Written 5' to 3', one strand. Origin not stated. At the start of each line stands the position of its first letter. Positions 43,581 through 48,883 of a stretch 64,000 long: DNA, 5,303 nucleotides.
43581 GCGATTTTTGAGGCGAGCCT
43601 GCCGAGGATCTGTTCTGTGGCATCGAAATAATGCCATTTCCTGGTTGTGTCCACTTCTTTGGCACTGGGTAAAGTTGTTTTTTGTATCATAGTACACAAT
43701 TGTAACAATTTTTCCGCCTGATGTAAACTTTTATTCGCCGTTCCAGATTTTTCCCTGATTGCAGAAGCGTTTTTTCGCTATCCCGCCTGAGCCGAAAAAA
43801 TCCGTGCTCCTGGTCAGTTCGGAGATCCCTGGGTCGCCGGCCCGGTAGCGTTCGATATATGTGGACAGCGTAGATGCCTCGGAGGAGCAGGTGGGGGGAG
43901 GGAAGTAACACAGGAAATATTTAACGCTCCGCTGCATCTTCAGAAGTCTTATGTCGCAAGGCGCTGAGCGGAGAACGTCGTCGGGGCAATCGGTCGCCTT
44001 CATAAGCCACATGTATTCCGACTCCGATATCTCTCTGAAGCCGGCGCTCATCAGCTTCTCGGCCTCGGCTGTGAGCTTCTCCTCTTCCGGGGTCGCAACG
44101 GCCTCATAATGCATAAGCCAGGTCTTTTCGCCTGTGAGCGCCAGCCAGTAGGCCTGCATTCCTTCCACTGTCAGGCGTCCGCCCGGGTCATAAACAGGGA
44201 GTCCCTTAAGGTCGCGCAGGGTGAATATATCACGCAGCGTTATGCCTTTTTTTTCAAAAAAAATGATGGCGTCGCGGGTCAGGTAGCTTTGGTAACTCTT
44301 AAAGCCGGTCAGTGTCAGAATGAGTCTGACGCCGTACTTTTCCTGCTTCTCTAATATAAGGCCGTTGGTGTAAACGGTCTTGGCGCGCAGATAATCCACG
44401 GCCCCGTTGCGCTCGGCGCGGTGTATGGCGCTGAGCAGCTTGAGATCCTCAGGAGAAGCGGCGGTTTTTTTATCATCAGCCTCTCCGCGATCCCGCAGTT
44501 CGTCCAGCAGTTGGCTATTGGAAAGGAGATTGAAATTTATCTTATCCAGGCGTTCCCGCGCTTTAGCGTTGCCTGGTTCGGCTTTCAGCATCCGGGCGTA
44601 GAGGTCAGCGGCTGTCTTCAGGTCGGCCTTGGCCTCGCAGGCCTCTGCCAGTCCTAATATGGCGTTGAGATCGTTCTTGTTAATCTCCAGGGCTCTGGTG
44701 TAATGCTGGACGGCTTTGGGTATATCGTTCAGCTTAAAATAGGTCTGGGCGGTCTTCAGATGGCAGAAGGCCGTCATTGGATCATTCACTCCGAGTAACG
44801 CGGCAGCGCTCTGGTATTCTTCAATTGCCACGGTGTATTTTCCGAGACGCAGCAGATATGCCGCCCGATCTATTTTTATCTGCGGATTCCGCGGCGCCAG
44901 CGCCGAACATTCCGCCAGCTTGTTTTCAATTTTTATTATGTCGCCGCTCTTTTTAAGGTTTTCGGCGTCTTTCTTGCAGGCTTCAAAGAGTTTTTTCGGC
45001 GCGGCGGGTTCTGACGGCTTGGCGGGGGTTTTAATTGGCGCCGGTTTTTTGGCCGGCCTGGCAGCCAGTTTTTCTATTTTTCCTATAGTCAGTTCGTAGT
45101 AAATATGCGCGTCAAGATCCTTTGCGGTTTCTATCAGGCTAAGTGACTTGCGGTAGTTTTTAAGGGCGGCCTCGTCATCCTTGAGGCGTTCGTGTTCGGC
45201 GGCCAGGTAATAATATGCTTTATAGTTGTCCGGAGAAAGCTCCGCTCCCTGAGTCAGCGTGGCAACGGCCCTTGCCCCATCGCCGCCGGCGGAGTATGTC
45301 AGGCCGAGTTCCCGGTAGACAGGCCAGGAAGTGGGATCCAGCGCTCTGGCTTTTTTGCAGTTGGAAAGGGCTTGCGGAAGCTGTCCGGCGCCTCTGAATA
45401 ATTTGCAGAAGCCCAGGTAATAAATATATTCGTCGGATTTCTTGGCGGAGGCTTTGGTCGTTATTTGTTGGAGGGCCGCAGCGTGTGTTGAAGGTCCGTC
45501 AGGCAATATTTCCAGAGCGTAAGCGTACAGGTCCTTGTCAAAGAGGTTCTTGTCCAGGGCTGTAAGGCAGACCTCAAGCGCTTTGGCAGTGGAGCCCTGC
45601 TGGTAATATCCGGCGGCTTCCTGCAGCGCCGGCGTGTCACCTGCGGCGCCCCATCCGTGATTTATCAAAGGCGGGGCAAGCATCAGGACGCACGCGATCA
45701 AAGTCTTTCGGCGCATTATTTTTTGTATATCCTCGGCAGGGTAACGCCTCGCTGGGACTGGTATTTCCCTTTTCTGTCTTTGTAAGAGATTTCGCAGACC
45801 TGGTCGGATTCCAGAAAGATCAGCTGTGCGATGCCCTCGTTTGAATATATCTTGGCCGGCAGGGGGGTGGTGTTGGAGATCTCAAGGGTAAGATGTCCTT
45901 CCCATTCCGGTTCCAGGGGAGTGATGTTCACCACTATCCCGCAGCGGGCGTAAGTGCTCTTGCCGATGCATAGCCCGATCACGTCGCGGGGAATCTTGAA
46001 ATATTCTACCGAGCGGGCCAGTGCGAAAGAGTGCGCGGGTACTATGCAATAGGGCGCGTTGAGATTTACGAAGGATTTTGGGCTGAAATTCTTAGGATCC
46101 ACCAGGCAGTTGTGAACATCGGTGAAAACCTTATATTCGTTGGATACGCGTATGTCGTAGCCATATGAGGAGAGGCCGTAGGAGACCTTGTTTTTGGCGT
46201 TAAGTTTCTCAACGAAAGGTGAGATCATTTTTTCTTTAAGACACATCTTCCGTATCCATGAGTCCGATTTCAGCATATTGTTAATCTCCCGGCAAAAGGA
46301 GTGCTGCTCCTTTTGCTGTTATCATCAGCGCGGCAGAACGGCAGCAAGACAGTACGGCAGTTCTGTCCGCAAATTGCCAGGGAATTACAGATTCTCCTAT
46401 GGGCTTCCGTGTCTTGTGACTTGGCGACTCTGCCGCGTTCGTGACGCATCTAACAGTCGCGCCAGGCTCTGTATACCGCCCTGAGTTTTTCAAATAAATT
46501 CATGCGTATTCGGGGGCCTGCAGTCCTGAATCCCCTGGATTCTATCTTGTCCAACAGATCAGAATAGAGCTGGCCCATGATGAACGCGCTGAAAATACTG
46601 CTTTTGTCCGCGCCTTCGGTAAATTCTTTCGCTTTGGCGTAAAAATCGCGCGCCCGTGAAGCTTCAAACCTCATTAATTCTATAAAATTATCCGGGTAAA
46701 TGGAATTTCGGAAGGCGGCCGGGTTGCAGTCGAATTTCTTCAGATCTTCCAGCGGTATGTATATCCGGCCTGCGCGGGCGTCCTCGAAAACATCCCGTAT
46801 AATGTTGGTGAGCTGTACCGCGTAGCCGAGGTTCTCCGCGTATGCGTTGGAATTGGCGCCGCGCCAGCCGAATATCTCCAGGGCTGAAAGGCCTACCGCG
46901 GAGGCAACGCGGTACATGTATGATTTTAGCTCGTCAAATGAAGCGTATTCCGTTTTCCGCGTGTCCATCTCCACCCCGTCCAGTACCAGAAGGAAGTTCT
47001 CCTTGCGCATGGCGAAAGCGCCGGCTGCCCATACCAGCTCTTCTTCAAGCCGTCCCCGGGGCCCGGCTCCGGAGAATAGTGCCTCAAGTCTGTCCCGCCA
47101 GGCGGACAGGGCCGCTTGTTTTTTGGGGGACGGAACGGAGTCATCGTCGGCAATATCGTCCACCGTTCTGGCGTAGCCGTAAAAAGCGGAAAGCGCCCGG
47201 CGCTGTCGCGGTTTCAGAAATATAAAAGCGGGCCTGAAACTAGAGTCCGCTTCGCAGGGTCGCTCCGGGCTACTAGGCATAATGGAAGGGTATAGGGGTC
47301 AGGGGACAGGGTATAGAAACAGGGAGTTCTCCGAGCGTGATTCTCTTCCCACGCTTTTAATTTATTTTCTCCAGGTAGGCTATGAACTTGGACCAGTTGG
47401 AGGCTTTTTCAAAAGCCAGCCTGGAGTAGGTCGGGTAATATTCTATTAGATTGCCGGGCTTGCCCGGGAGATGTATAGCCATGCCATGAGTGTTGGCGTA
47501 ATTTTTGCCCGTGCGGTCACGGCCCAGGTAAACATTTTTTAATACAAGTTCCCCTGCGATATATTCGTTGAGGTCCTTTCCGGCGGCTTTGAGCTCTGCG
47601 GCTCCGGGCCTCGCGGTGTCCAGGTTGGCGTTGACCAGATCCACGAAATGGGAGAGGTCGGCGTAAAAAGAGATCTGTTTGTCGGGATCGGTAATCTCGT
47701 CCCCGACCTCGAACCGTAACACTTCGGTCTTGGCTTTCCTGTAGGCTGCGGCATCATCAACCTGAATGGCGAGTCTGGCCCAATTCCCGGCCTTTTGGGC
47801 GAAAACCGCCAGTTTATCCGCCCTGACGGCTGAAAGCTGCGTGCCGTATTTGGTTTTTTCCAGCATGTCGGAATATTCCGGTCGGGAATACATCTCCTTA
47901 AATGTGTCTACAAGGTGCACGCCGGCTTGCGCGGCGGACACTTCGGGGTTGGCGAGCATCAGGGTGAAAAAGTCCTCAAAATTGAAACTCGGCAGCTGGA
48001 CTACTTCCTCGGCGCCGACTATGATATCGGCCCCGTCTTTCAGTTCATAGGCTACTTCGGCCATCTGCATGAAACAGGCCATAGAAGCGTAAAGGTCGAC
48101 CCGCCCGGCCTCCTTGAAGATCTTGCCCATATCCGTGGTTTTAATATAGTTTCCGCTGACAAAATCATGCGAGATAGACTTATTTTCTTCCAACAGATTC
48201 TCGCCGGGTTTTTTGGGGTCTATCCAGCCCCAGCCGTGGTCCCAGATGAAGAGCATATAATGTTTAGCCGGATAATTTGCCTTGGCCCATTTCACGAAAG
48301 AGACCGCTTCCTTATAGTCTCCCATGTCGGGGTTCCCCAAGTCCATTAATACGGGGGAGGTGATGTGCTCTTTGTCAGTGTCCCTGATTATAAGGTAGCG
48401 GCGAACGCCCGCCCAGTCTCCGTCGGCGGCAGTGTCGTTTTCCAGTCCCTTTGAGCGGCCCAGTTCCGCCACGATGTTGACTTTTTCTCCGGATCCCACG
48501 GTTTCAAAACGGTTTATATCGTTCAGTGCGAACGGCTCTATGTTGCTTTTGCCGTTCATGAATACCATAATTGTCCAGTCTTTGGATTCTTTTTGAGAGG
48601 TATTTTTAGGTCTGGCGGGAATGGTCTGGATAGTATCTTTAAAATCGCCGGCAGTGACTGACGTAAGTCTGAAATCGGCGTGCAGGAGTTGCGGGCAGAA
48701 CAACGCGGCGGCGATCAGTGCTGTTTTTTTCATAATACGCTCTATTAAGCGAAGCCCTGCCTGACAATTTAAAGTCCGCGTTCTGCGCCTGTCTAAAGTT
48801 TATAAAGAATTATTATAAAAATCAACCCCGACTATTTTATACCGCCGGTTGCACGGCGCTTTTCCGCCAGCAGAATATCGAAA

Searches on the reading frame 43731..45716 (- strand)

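Call 72: search_protein_families(library=pfam, proteins=[window:43731-45716:-], max_evalue=0.00001)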
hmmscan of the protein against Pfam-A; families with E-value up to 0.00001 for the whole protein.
window:43731-45716:- (661 aa): 10 families
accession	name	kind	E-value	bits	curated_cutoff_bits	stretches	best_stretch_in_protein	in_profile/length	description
PF07719.23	TPR_2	-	1.3e-17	62.8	27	0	317-349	2-34/34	Tetratricopeptide repeat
PF13428.12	TPR_14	-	3.9e-14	52.2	23.5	0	351-390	2-41/44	Tetratricopeptide repeat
PF00515.34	TPR_1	-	8.7e-13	47.9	27.8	1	323-349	8-34/34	Tetratricopeptide repeat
PF14559.12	TPR_19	-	2.9e-12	47.2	25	1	109-173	3-66/68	Tetratricopeptide repeat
PF13414.12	TPR_11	-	1.2e-11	44.5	26.8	0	324-359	2-37/42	TPR repeat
PF13424.12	TPR_12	-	1.6e-11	44.6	30.1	1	284-347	9-76/77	Tetratricopeptide repeat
PF13432.12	TPR_16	-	3.4e-10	40.6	32.7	0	321-384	2-65/65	Tetratricopeptide repeat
PF23914.1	TPR_CcmH_CycH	-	1.6e-09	38.3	42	0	326-387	60-124/158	Cytochrome c-type biogenesis protein H TPR domain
PF13431.12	TPR_17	-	3.4e-08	33.6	24.4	0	155-185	3-33/34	Tetratricopeptide repeat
PF13181.12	TPR_8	-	2.1e-06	27.8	25.7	0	323-349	8-34/34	Tetratricopeptide repeat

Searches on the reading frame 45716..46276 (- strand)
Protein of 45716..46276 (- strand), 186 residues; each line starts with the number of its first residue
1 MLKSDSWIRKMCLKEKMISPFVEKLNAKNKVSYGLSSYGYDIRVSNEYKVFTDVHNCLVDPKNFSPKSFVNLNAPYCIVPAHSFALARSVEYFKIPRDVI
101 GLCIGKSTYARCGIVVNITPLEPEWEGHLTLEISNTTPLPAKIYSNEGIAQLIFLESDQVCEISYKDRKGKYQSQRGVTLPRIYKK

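Call 72: search_protein_families(library=pfam, proteins=[window:45716-46276:-], max_evalue=0.00001)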
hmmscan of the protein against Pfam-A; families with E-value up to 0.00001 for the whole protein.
window:45716-46276:- (186 aa): 1 family
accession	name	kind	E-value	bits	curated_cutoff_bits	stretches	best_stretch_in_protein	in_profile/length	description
PF22769.1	DCD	-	4.6e-31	108.4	27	1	3-155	2-151/153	dCTP deaminase-like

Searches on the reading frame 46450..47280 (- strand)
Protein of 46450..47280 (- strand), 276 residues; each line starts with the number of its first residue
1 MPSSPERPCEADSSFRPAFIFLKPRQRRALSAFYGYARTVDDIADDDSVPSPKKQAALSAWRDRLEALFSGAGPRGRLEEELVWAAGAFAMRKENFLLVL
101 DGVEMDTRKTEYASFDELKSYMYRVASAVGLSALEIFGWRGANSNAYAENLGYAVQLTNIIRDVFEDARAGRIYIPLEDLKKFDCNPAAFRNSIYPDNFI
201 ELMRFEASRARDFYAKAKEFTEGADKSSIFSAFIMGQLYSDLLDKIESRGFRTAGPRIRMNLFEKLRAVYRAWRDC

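Call 73: search_protein_families(library=pfam, proteins=[window:46450-47280:-], max_evalue=0.00001)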
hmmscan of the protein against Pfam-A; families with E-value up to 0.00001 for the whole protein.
window:46450-47280:- (276 aa): 1 family
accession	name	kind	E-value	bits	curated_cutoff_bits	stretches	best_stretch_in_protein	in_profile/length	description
PF00494.24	SQS_PSY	-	1e-63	216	26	1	11-262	4-261/263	Squalene/phytoene synthase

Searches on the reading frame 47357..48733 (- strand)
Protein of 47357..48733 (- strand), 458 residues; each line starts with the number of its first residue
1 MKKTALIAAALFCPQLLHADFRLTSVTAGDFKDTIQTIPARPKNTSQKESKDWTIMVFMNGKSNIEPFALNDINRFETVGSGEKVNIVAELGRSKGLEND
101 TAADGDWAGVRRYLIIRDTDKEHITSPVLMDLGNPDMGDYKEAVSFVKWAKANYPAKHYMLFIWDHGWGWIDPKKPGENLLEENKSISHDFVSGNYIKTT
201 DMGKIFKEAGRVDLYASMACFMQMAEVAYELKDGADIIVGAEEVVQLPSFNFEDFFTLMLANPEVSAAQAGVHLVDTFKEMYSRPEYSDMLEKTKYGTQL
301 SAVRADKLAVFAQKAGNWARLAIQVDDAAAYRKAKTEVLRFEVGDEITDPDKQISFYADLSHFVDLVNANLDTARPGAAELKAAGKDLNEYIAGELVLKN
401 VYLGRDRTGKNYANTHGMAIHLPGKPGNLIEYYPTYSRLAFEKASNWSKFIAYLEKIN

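Call 73: search_protein_families(library=pfam, proteins=[window:47357-48733:-], max_evalue=0.00001)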
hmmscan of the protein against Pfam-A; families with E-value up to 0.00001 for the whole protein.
window:47357-48733:- (458 aa): 1 family
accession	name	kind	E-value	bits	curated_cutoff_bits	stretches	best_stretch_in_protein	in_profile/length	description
PF03415.19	Peptidase_C11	-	1.7e-38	133.6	25.8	1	57-453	1-358/359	Clostripain family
